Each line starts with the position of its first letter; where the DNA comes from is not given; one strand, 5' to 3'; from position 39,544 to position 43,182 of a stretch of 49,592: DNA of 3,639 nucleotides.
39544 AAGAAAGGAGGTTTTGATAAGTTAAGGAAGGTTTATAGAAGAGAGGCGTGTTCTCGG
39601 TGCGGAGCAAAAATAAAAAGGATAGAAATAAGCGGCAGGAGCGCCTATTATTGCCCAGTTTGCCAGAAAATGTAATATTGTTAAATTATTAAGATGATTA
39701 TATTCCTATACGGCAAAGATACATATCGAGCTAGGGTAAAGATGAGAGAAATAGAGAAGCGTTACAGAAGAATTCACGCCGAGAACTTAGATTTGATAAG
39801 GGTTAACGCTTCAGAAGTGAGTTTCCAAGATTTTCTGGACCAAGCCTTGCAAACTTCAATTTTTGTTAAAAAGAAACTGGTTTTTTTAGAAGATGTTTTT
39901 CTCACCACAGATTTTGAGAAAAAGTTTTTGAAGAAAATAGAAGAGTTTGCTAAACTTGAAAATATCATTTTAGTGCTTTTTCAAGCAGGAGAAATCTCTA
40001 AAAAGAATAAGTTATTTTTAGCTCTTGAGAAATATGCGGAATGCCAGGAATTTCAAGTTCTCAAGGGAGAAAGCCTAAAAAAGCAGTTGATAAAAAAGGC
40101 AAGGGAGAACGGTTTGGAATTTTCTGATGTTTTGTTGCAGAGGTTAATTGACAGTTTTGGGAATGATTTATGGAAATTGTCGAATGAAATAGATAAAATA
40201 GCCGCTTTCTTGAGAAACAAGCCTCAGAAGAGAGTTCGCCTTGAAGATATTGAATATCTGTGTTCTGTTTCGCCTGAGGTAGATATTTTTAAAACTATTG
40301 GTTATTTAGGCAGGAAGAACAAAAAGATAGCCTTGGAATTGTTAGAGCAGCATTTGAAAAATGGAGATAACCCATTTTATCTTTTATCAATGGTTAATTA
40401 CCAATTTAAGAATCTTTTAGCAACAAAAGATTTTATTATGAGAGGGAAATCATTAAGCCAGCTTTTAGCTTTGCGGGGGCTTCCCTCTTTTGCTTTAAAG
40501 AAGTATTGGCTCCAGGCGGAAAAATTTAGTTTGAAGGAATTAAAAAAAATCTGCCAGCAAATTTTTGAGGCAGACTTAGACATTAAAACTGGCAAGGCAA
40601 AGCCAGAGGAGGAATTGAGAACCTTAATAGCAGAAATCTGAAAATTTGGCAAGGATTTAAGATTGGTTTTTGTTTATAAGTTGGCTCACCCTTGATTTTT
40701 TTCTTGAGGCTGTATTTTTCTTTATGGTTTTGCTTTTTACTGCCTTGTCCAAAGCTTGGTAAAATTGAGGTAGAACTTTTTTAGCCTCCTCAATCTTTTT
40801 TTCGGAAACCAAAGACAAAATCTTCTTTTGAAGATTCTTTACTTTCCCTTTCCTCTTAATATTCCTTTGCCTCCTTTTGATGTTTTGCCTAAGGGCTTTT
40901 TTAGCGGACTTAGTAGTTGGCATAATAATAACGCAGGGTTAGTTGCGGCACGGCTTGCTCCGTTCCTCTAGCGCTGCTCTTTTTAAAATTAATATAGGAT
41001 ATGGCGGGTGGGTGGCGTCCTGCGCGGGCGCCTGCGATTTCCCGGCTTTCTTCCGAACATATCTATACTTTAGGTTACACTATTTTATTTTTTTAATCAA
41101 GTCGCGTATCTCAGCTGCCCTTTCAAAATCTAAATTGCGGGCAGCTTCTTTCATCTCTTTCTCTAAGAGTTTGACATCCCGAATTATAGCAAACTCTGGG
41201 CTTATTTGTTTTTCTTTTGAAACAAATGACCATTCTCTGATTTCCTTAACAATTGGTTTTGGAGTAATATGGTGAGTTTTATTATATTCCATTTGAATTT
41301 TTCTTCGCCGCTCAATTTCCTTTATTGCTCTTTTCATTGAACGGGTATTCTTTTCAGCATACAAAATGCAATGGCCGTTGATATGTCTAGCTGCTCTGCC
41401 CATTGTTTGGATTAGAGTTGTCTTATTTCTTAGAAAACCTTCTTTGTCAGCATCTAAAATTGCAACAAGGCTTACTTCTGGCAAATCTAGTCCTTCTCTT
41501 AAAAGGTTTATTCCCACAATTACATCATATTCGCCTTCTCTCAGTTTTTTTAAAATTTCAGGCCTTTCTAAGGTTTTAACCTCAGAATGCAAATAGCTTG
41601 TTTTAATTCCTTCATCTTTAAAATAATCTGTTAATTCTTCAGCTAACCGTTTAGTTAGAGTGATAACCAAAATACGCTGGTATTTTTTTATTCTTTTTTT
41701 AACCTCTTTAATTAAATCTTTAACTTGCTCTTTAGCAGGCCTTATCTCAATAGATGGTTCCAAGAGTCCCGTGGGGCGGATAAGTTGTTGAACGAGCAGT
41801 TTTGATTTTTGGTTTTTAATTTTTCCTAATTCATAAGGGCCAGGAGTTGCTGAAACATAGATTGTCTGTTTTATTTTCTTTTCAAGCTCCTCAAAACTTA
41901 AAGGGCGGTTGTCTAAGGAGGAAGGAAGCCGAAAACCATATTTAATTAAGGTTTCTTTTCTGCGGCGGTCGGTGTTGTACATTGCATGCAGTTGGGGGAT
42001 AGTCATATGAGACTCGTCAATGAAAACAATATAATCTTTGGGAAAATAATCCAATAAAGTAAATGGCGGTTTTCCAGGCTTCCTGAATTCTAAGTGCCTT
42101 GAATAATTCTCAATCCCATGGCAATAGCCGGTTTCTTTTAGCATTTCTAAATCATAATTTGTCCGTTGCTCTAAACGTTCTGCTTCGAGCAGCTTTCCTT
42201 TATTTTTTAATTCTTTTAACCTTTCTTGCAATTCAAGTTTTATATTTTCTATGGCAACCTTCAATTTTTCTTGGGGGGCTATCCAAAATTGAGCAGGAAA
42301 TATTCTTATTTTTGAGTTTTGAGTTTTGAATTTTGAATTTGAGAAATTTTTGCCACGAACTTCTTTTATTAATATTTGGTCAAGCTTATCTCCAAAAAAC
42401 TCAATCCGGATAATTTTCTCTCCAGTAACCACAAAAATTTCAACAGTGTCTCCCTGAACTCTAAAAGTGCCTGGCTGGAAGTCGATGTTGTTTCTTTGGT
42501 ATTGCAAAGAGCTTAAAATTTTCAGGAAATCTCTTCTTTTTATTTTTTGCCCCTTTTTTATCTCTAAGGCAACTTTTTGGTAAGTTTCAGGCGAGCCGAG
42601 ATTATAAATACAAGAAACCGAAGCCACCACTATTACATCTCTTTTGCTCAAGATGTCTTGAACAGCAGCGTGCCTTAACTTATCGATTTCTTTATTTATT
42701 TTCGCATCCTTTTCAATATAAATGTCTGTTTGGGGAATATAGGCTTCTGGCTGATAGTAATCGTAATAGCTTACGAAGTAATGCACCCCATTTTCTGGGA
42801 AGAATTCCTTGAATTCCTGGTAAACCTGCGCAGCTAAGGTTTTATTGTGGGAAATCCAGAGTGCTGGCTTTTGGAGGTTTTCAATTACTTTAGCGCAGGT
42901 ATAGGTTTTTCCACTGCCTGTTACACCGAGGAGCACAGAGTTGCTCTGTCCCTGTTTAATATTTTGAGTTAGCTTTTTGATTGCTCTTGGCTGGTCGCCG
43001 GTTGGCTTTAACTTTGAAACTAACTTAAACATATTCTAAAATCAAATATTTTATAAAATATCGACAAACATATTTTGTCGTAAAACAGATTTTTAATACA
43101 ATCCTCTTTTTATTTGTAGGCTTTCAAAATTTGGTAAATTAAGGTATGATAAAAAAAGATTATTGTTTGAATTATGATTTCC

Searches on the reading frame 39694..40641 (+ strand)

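Call 83: search_protein_families(library=pfam, proteins=[window:39694-40641:+], max_evalue=0.0001)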
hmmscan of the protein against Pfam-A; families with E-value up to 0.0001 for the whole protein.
window:39694-40641:+ (315 aa): 2 families
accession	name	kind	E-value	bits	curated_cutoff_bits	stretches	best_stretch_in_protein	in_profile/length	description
PF21694.2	DNA_pol3_delta_C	-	1.7e-19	70.5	27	1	196-314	2-120/121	DNA polymerase III delta subunit, C-terminal domain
PF06144.19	DNA_pol3_delta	-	2.1e-07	31.4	21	1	4-117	2-120/124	DNA polymerase III, delta subunit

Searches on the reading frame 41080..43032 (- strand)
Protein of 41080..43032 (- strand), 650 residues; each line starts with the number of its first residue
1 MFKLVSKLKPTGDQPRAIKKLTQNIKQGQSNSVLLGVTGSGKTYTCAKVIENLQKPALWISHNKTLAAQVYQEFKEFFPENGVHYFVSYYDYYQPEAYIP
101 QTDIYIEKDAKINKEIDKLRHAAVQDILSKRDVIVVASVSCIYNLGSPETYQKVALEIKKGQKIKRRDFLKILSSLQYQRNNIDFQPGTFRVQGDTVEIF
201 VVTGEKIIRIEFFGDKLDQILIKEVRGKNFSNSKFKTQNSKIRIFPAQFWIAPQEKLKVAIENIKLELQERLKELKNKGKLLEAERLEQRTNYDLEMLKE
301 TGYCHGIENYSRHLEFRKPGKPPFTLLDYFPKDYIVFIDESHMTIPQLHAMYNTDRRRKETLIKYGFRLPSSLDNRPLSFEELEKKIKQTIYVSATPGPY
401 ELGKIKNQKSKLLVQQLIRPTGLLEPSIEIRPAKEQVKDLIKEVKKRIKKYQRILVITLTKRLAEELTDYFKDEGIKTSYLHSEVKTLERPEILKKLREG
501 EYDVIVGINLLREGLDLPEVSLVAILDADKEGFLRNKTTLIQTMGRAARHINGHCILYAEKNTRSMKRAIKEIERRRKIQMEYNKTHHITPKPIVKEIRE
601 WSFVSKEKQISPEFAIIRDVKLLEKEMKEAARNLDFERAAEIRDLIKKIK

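Call 83: search_protein_families(library=pfam, proteins=[window:41080-43032:-], max_evalue=0.0001)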
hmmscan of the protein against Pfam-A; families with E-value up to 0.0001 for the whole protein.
window:41080-43032:- (650 aa): 7 families
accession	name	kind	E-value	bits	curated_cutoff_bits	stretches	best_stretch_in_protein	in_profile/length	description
PF17757.6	UvrB_inter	-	2.6e-22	79.2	22.9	1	156-248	1-89/91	UvrB interaction domain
PF00271.37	Helicase_C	-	7.5e-21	74.9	23.5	1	437-550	3-109/110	Helicase conserved C-terminal domain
PF12344.14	UvrB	-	9.5e-19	67.4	27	1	557-599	1-43/43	Ultra-violet resistance protein B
PF04851.21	ResIII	-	1.8e-15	57.7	22.5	1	8-134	2-129/164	Type III restriction enzyme, res subunit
PF02151.25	UVR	-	2.8e-10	40.1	21.5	1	621-650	5-34/36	UvrB/uvrC motif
PF00270.35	DEAD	-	2.6e-09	37.5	26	1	14-136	4-123/167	DEAD/DEAH box helicase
PF14814.11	UB2H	-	4.9e-05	23.7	27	0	159-200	2-43/85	Bifunctional transglycosylase second domain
